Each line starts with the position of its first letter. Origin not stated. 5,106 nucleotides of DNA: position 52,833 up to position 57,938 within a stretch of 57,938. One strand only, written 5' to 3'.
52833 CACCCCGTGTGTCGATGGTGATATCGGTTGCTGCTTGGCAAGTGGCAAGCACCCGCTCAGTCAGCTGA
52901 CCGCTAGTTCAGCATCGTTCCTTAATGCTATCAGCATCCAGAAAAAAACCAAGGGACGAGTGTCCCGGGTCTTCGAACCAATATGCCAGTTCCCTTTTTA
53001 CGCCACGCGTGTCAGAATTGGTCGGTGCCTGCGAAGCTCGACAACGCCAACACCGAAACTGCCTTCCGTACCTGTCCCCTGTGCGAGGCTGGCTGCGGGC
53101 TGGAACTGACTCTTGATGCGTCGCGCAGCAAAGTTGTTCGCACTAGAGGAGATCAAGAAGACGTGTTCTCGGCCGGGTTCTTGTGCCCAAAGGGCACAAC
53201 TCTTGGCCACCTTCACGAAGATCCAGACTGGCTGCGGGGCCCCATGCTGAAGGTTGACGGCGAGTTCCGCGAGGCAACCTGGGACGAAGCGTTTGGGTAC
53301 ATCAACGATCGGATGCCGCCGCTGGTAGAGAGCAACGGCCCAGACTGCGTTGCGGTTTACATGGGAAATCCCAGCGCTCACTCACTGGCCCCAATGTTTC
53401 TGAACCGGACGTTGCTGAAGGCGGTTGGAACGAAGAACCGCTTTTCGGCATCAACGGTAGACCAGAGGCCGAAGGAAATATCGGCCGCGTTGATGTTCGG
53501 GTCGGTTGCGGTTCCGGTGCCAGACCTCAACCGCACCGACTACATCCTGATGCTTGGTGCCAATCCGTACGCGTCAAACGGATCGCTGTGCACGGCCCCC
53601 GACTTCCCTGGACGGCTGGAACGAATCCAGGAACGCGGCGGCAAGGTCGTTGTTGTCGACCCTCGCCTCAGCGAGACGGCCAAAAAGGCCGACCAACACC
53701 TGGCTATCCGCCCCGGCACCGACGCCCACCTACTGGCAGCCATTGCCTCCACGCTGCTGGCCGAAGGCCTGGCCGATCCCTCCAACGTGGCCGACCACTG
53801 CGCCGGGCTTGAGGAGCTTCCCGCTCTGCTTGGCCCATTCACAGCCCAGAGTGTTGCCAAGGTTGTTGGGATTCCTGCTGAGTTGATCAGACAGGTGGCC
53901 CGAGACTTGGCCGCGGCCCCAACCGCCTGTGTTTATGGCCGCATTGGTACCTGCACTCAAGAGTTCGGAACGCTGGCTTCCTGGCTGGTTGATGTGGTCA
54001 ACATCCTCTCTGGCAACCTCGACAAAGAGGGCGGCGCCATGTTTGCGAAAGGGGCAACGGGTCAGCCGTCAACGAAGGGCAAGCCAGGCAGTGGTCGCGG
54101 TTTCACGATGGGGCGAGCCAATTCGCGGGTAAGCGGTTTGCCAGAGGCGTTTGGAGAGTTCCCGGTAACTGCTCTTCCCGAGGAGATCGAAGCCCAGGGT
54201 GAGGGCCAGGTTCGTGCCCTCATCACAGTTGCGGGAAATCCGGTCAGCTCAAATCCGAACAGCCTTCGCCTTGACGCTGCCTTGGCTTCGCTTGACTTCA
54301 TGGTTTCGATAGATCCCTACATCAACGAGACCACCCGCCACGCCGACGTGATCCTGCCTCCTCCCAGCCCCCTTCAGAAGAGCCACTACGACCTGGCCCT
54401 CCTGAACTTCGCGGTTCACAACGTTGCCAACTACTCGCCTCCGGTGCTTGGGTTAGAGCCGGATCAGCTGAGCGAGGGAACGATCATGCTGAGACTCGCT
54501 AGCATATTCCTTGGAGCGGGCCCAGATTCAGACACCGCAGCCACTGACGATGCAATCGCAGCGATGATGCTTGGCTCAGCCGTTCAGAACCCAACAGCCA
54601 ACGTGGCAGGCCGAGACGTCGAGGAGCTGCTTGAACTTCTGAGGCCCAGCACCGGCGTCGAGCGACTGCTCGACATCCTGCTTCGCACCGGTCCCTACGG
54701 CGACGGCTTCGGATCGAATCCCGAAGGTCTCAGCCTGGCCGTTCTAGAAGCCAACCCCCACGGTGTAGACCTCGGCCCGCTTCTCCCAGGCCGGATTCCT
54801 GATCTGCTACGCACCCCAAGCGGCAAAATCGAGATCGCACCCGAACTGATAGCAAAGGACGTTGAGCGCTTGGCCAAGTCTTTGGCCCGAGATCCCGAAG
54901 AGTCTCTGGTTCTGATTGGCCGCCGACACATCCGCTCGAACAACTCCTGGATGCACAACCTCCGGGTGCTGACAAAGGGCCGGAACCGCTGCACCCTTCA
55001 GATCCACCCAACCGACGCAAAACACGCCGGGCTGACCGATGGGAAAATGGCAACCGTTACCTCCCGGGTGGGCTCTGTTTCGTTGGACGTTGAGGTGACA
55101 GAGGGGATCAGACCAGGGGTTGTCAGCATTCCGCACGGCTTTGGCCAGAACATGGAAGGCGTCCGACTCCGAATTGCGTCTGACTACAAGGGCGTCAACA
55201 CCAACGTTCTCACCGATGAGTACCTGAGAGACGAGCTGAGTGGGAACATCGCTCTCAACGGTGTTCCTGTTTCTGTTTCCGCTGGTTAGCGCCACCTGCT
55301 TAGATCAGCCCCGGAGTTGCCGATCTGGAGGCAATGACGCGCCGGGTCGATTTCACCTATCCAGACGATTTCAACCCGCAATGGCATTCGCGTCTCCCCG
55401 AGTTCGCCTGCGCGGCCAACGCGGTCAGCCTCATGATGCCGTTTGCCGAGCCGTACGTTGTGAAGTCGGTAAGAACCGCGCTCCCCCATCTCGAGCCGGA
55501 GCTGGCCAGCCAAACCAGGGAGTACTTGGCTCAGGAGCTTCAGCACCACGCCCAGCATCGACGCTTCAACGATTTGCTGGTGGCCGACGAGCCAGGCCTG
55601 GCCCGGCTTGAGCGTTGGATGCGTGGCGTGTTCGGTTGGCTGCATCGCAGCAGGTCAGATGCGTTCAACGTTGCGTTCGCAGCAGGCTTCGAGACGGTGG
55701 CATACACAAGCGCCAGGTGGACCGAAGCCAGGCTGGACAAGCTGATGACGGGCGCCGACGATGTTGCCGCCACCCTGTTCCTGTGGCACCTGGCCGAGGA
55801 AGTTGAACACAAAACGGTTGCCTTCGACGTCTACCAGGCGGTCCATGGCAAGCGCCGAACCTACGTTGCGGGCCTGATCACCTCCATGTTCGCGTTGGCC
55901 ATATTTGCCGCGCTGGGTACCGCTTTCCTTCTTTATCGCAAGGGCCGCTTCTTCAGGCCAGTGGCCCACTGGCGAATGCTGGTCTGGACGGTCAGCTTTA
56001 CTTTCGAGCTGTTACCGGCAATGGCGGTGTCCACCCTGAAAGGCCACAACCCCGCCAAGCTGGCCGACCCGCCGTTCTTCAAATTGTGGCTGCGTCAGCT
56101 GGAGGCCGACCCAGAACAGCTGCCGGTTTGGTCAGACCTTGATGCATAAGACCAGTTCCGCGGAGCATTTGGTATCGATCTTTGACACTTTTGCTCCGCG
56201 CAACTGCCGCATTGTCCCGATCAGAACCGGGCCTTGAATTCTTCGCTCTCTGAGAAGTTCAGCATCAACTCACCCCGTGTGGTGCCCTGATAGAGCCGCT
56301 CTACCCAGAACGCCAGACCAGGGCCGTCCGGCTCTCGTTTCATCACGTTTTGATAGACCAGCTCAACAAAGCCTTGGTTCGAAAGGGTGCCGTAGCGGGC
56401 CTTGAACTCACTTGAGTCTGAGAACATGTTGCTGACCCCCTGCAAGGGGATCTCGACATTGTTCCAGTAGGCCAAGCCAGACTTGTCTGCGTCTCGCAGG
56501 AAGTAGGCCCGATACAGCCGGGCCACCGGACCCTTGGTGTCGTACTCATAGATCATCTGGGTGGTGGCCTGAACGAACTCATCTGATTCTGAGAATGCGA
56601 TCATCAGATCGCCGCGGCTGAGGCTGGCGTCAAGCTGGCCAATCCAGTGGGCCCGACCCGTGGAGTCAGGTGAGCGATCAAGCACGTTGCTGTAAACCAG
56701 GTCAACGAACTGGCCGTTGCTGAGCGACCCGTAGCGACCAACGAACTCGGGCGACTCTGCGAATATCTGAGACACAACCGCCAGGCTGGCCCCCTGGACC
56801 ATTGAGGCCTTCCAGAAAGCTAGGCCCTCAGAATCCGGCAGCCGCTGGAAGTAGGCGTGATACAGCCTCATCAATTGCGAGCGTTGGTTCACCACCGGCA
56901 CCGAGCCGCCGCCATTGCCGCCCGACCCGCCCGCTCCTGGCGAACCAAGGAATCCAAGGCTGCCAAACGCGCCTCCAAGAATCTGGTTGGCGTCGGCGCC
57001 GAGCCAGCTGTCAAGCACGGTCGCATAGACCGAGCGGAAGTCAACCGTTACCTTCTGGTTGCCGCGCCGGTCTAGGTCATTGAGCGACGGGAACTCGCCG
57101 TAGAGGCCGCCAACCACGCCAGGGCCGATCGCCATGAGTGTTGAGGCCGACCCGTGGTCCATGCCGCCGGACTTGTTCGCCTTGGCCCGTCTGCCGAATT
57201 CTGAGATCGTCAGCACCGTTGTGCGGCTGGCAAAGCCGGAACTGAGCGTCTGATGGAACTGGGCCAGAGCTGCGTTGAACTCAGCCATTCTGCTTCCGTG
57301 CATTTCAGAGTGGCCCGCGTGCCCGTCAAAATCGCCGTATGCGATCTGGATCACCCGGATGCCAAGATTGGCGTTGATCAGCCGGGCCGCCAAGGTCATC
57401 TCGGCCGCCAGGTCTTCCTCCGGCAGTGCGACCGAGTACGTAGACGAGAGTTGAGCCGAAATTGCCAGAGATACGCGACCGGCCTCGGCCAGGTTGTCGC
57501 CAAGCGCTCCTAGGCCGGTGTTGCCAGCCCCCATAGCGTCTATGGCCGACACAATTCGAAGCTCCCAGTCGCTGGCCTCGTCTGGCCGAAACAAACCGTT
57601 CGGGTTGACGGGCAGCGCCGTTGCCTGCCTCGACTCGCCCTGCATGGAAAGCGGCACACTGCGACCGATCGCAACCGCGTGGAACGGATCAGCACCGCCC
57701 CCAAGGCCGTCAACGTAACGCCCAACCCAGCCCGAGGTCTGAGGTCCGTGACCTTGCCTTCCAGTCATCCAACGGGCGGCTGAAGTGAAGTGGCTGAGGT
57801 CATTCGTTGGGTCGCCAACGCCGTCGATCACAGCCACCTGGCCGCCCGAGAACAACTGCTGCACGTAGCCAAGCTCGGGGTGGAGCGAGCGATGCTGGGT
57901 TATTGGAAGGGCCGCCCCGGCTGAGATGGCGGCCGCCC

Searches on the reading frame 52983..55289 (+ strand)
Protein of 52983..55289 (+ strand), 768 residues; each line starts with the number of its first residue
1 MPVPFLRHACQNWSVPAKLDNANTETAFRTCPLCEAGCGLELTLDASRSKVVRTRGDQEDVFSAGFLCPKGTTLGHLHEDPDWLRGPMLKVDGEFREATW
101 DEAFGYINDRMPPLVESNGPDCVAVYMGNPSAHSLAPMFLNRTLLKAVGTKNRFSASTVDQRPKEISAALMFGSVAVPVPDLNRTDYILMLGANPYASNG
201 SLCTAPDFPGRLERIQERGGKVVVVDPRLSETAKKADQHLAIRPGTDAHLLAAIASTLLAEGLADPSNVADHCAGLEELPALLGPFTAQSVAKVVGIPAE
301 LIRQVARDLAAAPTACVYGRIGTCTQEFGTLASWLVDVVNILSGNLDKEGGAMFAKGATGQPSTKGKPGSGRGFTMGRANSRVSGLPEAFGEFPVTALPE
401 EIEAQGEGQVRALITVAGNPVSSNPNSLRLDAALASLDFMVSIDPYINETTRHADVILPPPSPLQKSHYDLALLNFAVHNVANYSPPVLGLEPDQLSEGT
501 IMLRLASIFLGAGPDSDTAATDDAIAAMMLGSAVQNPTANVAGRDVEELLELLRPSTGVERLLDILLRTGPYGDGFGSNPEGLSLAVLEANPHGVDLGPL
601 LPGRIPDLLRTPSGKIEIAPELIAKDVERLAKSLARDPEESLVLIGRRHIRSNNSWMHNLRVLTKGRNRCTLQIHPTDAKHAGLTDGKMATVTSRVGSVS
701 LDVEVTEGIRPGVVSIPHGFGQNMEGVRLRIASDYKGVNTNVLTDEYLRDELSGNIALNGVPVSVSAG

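Call 44: search_protein_families(library=pfam, proteins=[window:52983-55289:+], max_evalue=0.0001)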
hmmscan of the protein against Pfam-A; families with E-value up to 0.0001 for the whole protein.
window:52983-55289:+ (768 aa): 3 families
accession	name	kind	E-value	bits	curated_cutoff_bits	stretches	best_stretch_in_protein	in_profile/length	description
PF00384.28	Molybdopterin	-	4.3e-33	115.2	24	1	84-459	2-309/353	Molybdopterin oxidoreductase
PF01568.27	Molydop_binding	-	3.7e-24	85.3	26.8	1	642-761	1-109/110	Molydopterin dinucleotide binding domain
PF04879.21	Molybdop_Fe4S4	-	3.2e-08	33.8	22.7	1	30-74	7-49/55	Molybdopterin oxidoreductase Fe4S4 domain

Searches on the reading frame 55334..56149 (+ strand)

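Call 44: search_protein_families(library=pfam, proteins=[window:55334-56149:+], max_evalue=0.0001)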
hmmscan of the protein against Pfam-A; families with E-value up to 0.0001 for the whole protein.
window:55334-56149:+ (271 aa): 1 family
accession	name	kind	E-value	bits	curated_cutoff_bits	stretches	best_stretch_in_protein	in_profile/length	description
PF10118.14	Metal_hydrol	-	3.9e-42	145.1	33.2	1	2-240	2-243/247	Predicted metal-dependent hydrolase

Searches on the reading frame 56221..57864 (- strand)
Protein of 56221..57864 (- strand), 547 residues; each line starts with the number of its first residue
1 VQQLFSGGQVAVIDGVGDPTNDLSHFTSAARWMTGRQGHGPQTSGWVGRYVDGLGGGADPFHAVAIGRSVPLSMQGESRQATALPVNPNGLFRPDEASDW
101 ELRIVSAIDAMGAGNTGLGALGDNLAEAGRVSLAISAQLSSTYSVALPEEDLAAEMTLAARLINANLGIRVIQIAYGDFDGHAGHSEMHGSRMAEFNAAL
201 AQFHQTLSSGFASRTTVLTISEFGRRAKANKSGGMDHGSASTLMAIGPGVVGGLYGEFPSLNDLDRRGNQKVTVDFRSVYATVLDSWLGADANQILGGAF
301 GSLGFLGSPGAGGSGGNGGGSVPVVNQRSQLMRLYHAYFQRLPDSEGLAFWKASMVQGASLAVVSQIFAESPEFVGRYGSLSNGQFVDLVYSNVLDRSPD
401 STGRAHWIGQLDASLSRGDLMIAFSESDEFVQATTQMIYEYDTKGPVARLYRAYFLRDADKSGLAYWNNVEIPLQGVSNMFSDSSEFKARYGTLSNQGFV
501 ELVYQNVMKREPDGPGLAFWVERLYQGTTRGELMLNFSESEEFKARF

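Call 44: search_protein_families(library=pfam, proteins=[window:56221-57864:-], max_evalue=0.0001)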
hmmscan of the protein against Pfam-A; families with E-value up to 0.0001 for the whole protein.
window:56221-57864:- (547 aa): 2 families
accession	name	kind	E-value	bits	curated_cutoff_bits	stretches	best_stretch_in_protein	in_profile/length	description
PF13946.11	DUF4214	-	9.1e-53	176.7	23.2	3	480-547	3-72/72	Domain of unknown function (DUF4214)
PF07394.17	DUF1501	-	1.3e-26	94.1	27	1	15-295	99-368/390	Protein of unknown function (DUF1501)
